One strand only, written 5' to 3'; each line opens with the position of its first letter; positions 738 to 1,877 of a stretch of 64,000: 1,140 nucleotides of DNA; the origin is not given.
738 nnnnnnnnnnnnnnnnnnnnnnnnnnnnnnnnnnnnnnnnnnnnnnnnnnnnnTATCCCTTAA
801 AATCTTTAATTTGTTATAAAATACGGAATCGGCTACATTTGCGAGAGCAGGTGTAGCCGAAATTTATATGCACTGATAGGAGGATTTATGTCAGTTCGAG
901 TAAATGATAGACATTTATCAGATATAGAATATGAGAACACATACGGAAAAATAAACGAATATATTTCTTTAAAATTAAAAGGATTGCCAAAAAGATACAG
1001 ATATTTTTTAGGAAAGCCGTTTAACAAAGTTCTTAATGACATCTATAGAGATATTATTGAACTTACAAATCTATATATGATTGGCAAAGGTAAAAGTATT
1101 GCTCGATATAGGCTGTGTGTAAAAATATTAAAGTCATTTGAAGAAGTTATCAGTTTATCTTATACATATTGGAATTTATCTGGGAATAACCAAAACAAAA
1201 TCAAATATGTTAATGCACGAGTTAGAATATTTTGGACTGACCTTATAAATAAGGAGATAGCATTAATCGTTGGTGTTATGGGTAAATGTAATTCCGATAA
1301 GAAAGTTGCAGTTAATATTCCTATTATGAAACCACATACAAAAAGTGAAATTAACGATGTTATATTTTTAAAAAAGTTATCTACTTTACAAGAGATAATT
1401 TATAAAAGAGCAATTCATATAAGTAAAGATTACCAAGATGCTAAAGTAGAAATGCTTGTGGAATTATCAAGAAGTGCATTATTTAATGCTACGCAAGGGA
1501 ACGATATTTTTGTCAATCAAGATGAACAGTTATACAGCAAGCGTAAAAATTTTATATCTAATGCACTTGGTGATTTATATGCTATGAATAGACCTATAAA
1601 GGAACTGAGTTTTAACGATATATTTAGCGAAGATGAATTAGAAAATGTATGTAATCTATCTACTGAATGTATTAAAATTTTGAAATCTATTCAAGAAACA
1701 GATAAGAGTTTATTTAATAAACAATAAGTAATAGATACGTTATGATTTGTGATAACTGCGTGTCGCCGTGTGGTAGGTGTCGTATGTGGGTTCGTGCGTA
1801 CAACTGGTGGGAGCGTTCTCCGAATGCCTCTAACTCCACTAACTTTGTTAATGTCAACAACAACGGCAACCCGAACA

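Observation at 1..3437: Complete diversity-generating retroelement: target gene VR (642-783), hairpin, accessory ORF, TR (1782-1923), reverse transcriptase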

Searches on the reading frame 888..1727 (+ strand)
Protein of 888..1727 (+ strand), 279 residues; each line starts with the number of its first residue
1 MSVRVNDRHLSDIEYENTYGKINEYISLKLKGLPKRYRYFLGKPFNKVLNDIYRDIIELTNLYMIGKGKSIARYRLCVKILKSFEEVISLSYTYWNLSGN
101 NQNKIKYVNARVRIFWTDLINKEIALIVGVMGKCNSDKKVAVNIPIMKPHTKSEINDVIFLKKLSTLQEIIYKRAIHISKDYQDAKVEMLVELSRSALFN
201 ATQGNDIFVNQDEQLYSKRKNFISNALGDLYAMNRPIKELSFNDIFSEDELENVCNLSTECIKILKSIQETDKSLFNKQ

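Call 6: search_protein_families(library=pfam, proteins=[window:888-1727:+], max_evalue=0.1)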
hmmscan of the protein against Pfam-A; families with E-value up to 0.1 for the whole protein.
window:888-1727:+ (279 aa): 1 family
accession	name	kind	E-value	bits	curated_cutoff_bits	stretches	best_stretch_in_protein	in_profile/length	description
PF06189.17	5-nucleotidase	-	0.025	13.8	28.2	1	185-270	5-95/302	5'-nucleotidase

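Call 7: search_protein_families(library=phrogs, proteins=[window:888-1727:+], max_evalue=0.01)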
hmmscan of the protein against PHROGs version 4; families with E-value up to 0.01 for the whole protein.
window:888-1727:+ (279 aa): 0 families

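Call 8: search_protein_families(library=ncbifam, proteins=[window:888-1727:+], max_evalue=0.1)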
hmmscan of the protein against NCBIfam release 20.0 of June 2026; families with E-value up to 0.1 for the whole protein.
window:888-1727:+ (279 aa): 1 family
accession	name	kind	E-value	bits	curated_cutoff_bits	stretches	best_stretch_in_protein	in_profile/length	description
NF033474.1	DivGenRetAVD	equivalog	0.0088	16.3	80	0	22-60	10-48/104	diversity-generating retroelement protein Avd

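Call 10: search_solved_structures(query=window:888-1727:+, max_evalue=10)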
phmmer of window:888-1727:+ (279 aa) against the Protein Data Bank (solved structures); distinct sequences matched with E-value up to 10: 0.

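Call 13: find_homologous_proteins(query=window:888-1727:+)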
Query window:888-1727:+ (279 aa): 49 proteins with E <= 0.001 among 625 candidates.
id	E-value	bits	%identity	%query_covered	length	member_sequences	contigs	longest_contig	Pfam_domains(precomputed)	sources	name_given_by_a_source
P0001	1.1e-177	607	100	100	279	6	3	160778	-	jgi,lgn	-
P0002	3.3e-149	514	82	100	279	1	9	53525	-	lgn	-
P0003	8.7e-148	509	82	100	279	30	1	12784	-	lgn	-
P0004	1.7e-132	459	76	97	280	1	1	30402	-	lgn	-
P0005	1.6e-126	439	73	100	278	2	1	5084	-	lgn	-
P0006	6.0e-126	438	69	100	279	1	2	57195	-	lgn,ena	-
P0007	6.1e-96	339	57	100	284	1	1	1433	-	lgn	-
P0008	1.1e-95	338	56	100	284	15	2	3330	-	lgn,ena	-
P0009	1.1e-95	338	57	98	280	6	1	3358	-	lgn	-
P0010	1.8e-95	338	56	100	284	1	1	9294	-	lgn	-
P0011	2.5e-95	337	57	100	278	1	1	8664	-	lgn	-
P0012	2.5e-95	337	56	100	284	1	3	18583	-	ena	-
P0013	2.7e-95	337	57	100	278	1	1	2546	-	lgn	-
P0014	3.5e-95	337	57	100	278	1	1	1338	-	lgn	-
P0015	3.5e-95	337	57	100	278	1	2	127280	-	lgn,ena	-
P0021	8.1e-95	336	56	100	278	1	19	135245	-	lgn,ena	-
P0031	3.2e-93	330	56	99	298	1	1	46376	-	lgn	-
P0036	5.1e-89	317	54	100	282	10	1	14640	-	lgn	-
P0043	3.8e-83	297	52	99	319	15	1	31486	-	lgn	-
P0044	2.4e-80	288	51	100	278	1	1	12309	-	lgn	-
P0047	4.0e-67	245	48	97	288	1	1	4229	-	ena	-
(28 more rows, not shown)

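Call 14: find_encoding_contigs(protein=P0021, flank=8000, max_places=3)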
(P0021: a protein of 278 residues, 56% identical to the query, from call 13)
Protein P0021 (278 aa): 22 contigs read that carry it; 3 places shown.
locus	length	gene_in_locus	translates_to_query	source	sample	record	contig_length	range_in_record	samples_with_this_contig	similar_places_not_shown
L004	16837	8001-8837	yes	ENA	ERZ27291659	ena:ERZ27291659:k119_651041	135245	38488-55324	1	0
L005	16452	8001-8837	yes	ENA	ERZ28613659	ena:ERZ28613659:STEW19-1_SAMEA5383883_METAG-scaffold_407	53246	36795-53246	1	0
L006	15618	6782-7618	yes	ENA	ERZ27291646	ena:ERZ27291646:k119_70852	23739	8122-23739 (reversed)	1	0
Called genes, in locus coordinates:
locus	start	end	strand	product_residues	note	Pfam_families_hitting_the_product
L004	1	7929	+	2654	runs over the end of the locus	PF19789:DUF6273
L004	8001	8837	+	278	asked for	-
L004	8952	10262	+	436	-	PF13546:DDE_5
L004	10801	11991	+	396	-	PF00078:RVT_1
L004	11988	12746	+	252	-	-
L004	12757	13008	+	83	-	-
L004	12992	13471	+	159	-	PF06541:ABC_trans_CmpB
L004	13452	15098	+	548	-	PF01183:Glyco_hydro_25, PF05257:CHAP, PF08239:SH3_3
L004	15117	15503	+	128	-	-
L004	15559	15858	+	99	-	-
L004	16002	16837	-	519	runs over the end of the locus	PF00239:Resolvase, PF07508:Recombinase, PF13408:Zn_ribbon_recom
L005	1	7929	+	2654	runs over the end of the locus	PF19789:DUF6273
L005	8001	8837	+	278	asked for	-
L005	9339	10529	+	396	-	PF00078:RVT_1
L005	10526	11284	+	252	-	-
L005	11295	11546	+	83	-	-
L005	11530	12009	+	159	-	PF06541:ABC_trans_CmpB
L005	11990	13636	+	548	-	PF01183:Glyco_hydro_25, PF05257:CHAP, PF08239:SH3_3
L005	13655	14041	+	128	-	-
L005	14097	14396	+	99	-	-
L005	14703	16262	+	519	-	PF00239:Resolvase, PF07508:Recombinase, PF13408:Zn_ribbon_recom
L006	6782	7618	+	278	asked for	-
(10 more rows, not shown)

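Call 15: find_encoding_contigs(protein=P0006, flank=8000, max_places=2)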
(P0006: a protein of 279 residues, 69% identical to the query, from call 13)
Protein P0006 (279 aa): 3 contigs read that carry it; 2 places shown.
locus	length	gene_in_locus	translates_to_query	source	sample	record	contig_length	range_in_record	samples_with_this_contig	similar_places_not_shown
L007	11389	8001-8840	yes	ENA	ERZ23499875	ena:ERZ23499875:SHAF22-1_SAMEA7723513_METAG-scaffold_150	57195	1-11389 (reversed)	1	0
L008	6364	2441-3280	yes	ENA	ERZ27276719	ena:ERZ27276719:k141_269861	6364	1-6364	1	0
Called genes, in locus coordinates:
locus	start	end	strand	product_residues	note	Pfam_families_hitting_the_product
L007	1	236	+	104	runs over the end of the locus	PF01381:HTH_3, PF12844:HTH_19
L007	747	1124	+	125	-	PF00072:Response_reg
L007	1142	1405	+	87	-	PF00486:Trans_reg_C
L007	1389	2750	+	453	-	PF00672:HAMP (weak), PF00512:HisKA, PF02518:HATPase_c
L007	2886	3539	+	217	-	-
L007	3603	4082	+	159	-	PF02687:FtsX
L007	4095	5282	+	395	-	PF02687:FtsX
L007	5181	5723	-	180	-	PF13542:HTH_Tnp_ISL3 (faint)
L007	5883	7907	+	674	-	PF19789:DUF6273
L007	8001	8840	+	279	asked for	-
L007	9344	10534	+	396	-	PF00078:RVT_1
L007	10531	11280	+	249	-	PF14301:DUF4376 (weak)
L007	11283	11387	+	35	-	?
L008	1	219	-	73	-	?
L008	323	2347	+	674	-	PF19789:DUF6273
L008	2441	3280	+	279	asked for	-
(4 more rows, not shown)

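Call 16: find_encoding_contigs(protein=P0043, flank=8000, max_places=2)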
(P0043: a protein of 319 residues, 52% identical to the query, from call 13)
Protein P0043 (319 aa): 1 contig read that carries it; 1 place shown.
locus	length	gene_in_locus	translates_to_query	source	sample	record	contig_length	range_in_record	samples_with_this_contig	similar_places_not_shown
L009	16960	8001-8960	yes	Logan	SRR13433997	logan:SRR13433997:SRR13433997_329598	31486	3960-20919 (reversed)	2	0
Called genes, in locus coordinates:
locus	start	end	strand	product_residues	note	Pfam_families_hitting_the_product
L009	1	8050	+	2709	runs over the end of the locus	PF19789:DUF6273 (weak)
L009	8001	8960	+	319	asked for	-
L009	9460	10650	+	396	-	PF00078:RVT_1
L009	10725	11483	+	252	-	-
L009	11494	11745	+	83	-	-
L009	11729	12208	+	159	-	PF06541:ABC_trans_CmpB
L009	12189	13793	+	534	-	PF01183:Glyco_hydro_25, PF05257:CHAP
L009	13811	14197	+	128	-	-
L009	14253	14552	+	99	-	-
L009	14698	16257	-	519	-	PF00239:Resolvase, PF07508:Recombinase, PF13408:Zn_ribbon_recom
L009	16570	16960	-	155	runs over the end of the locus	-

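Call 28: search_dna_similar(query=window:888-1727:+, collection=phages, mode=protein, max_evalue=0.001, max_rows=25)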
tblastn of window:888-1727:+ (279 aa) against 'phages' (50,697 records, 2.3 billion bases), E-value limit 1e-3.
No match.

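Call 29: predict_structure(alignment_id=A2)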
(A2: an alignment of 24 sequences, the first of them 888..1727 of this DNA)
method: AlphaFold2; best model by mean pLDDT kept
length: 279 residues; sequences in the alignment: 24
mean_pLDDT: 87.0   pTM: 0.86
mean pLDDT of the five models: 87.0, 86.5, 85.9, 85.8, 85.0
residues with pLDDT >= 90: 160; 70-90: 95; 50-70: 14; < 50: 10
segments of 3 or more residues with pLDDT < 50: 1-10
pLDDT, mean of each block of 10 residues (from residue 1): 38 64 91 88 94 92 89 94 96 91 82 94 91 88 89 85 95 83 82 96 88 87 96 92 83 94 94 80
secondary structure, 60 per line:
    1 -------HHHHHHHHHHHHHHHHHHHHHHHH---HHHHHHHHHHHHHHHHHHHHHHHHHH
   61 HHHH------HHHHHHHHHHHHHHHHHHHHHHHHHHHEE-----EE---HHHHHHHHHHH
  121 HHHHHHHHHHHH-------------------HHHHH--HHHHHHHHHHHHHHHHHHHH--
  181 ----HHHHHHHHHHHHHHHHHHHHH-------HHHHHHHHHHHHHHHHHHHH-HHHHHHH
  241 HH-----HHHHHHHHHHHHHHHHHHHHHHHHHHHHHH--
elements in order: H8-31 H35-64 H71-97 H110-132 H152-156 H159-178 H185-205 H213-232 H234-242 H248-277

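Call 35: find_related_loci(query=A2, collection=genome_contigs, flank=6000)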
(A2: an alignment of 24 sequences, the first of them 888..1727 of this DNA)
Query A2 (279 aa) in genome_contigs; peptide patterns used: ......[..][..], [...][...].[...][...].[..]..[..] (x = any residue, [..] = any of these).
72 stretches matched a pattern; 1 encode a relative of the query (tblastn E <= 1e-3); 1 distinct loci.
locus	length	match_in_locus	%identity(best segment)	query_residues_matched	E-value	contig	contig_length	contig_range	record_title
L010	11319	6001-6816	52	1-273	2e-94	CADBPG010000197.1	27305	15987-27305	MAG: uncultured Clostridiales bacterium isolate RUG14172 genome assembly, contig: RUG14172_asm_197, whole genome shotgun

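Call 36: find_related_loci(query=A2, collection=viral_contigs, flank=6000)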
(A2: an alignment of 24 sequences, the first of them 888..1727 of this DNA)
Query A2 (279 aa) in viral_contigs; peptide patterns used: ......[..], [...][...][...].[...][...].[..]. (x = any residue, [..] = any of these).
97 stretches matched a pattern; 1 encode a relative of the query (tblastn E <= 1e-3); 1 distinct loci.
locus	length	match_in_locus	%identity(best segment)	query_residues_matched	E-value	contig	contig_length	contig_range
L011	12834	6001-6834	56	1-279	6e-104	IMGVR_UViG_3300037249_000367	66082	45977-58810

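Call 38: search_solved_structures(query=A2, max_evalue=10, show_alignments=3)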
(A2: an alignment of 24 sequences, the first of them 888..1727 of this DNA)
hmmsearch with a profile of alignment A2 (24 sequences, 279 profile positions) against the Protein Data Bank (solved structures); distinct sequences matched with E-value up to 10: 0.

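Call 39: search_protein_families(library=pfam, alignment_id=A2, max_evalue=1)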
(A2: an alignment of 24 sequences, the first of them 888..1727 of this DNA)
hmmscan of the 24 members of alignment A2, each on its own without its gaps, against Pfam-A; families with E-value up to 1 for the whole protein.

A. member 1, window:888-1727:+ (279 aa): 1 family
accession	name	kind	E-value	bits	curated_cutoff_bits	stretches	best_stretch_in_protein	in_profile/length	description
PF06189.17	5-nucleotidase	-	0.025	13.8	28.2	1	185-270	5-95/302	5'-nucleotidase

B. families by the number of members that match (of 24 scanned): 16 families
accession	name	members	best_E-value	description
PF09888.14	DUF2115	5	0.0012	Uncharacterized protein conserved in archaea (DUF2115)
PF06894.17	Phage_TAC_2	5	0.041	Bacteriophage lambda tail assembly chaperone, TAC, protein G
PF07701.20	HNOBA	4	0.013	Heme NO binding associated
PF22296.2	bAvd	3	0.031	bAvd-like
PF01579.23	DUF19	2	0.056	Domain of unknown function (DUF19)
PF18138.6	bacHORMA_1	2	0.063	Bacterial HORMA domain family 1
PF09920.14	DUF2150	1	0.014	Uncharacterized protein conserved in archaea (DUF2150)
PF18360.6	hnRNP_Q_AcD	1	0.017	Heterogeneous nuclear ribonucleoprotein Q acidic domain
PF06189.17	5-nucleotidase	1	0.025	5'-nucleotidase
PF05285.17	SDA1_dom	1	0.04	SDA1, conserved domain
PF01927.22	Mut7-C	1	0.065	Mut7-C RNAse domain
PF10303.14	DUF2408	1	0.088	Protein of unknown function (DUF2408)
PF23353.1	BBS2_hp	1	0.19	BBS2 hairpin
PF02570.20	CbiC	1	0.23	Precorrin-8X methylmutase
PF23253.1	KH_PARP14_6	1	0.25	PARP14, sixth type I KH domain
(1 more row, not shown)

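Call 47: find_encoding_contigs(protein=P0031, flank=6000, max_places=1)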
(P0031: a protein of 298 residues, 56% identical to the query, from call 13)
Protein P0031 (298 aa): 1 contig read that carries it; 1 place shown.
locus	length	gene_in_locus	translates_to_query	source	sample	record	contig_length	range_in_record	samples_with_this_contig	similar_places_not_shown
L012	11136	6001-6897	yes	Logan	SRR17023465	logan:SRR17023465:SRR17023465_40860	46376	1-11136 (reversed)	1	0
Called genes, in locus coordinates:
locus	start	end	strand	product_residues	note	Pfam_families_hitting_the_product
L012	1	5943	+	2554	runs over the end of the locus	PF19789:DUF6273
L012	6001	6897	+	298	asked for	-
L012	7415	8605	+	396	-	PF00078:RVT_1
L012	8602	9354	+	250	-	-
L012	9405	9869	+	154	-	-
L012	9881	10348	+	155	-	-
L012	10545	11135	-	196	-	?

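Call 48: find_encoding_contigs(protein=P0036, flank=6000, max_places=1)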
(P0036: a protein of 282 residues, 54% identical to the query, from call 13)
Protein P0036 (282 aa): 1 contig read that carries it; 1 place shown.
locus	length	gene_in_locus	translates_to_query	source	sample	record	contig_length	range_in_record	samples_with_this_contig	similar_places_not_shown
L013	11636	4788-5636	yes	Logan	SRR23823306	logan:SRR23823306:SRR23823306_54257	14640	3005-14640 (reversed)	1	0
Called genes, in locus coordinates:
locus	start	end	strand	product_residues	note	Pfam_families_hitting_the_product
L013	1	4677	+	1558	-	?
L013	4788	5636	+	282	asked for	-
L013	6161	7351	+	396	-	PF00078:RVT_1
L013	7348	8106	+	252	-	-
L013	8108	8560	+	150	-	PF06541:ABC_trans_CmpB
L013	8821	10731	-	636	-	PF00239:Resolvase, PF07508:Recombinase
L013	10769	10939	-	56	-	-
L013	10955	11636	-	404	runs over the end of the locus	PF07690:MFS_1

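Call 49: find_encoding_contigs(protein=P0044, flank=6000, max_places=1)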
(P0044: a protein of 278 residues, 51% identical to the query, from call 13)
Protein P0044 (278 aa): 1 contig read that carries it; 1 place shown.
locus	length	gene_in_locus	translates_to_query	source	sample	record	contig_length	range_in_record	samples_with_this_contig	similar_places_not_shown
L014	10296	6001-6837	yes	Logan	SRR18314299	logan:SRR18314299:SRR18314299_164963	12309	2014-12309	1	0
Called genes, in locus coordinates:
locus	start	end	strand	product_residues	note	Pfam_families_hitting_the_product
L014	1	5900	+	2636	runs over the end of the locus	?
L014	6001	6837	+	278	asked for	-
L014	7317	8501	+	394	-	PF00078:RVT_1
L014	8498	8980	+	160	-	-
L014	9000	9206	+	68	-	-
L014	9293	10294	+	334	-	?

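Call 50: find_encoding_contigs(protein=P0047, flank=6000, max_places=1)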
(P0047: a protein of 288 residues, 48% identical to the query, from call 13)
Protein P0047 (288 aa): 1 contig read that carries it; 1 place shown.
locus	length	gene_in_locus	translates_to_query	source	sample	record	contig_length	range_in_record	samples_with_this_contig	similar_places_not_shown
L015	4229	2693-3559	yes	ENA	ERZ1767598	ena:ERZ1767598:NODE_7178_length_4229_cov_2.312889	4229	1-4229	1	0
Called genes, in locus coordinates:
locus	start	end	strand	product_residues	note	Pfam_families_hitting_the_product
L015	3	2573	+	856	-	?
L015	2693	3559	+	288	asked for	-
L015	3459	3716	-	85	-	-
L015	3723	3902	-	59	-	-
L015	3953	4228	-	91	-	?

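Call 69: search_protein_families(library=pfam, proteins=[L005:8001-8420:+, L005:8421-8834:+, L012:6061-6480:+, L012:6481-6894:+, L014:6001-6420:+, L014:6421-6834:+, L013:4788-5210:+, L013:5211-5633:+], max_evalue=10)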
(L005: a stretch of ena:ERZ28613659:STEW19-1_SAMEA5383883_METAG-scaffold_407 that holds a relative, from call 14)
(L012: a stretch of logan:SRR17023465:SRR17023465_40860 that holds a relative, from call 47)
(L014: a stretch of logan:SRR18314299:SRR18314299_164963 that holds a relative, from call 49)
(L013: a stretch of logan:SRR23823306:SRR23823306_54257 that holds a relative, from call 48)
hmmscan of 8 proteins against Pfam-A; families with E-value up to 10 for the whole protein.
L005:8001-8420:+ (140 aa): 2 families
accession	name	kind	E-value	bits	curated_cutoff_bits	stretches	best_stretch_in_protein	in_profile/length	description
PF18138.6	bacHORMA_1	-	0.051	13.9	35.6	1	47-96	18-67/169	Bacterial HORMA domain family 1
PF22296.2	bAvd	-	0.094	13.7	40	1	20-63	8-51/107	bAvd-like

L005:8421-8834:+ (138 aa): 1 family
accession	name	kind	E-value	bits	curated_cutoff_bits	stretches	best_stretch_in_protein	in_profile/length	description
PF06894.17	Phage_TAC_2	-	0.11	12.8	27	1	6-66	2-57/126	Bacteriophage lambda tail assembly chaperone, TAC, protein G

L012:6061-6480:+ (140 aa): 2 families
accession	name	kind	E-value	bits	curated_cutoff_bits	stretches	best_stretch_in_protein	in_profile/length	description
PF09888.14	DUF2115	-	0.0011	19.9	25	1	17-79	22-86/162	Uncharacterized protein conserved in archaea (DUF2115)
PF25104.1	DUF7812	-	0.12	11.4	27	1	23-85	276-337/488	Domain of unknown function (DUF7812)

L012:6481-6894:+ (138 aa): 0 families

L014:6001-6420:+ (140 aa): 1 family
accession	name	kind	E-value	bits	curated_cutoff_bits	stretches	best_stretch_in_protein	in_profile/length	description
PF05211.17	NLBH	-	0.046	13.7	24.6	1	33-83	203-252/254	Neuraminyllactose-binding hemagglutinin precursor (NLBH)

L014:6421-6834:+ (138 aa): 1 family
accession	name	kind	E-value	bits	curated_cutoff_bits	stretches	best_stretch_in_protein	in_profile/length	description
PF07701.20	HNOBA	-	0.065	13.2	23.4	1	80-123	38-81/216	Heme NO binding associated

L013:4788-5210:+ (141 aa): 1 family
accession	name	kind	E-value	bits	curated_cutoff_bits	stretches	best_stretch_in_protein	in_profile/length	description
PF09888.14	DUF2115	-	0.018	16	25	1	20-62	22-64/162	Uncharacterized protein conserved in archaea (DUF2115)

L013:5211-5633:+ (141 aa): 1 family
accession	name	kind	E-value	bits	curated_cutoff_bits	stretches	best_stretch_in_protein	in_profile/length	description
PF01452.22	Rota_NSP4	-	0.016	15.2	27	1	11-56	115-160/173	Rotavirus non structural protein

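Call 74: search_protein_representatives(alignment_id=A2)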
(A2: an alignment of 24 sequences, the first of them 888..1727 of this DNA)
Query: 24 sequences, 279 profile positions. Proteins with E-value up to 0.001 (for the whole library): 187; up to 1e-10: 106; up to 1e-30: 33. The best 150 are listed.
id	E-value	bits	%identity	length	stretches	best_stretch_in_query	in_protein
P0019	1.4e-134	464.2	-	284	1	1-278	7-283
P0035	2.6e-127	440.3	-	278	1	1-278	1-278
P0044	5.4e-121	419.6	-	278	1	1-278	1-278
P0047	9.5e-119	412.2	-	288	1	1-277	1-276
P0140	3.5e-95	334.9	-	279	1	3-277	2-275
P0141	5.9e-95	334.2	-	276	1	1-278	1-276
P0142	4.5e-92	324.7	-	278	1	1-277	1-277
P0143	3.4e-90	318.5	-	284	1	1-276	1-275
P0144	9.7e-88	310.5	-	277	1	1-278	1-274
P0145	2.7e-81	289.4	-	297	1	2-275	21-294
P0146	5.5e-76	271.9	-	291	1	1-275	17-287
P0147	2.6e-71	256.6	-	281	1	3-277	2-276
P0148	3.3e-64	233.3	-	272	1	1-272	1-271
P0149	1.2e-61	224.9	-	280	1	1-278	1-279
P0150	2.4e-61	223.9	-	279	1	1-277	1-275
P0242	4.4e-10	55.8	-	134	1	157-277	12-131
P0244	1.8e-09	53.7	-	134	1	152-278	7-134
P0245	2.6e-09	53.2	-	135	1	146-275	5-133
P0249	7.8e-09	51.7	-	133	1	149-277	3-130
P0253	5.9e-08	48.8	-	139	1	151-278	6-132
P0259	2.3e-07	46.9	-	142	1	1-134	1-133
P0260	3.4e-07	46.3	-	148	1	1-133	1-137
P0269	3.0e-06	43.2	-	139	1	1-141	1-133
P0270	3.9e-06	42.8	-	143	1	1-143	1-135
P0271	4.0e-06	42.8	-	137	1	1-133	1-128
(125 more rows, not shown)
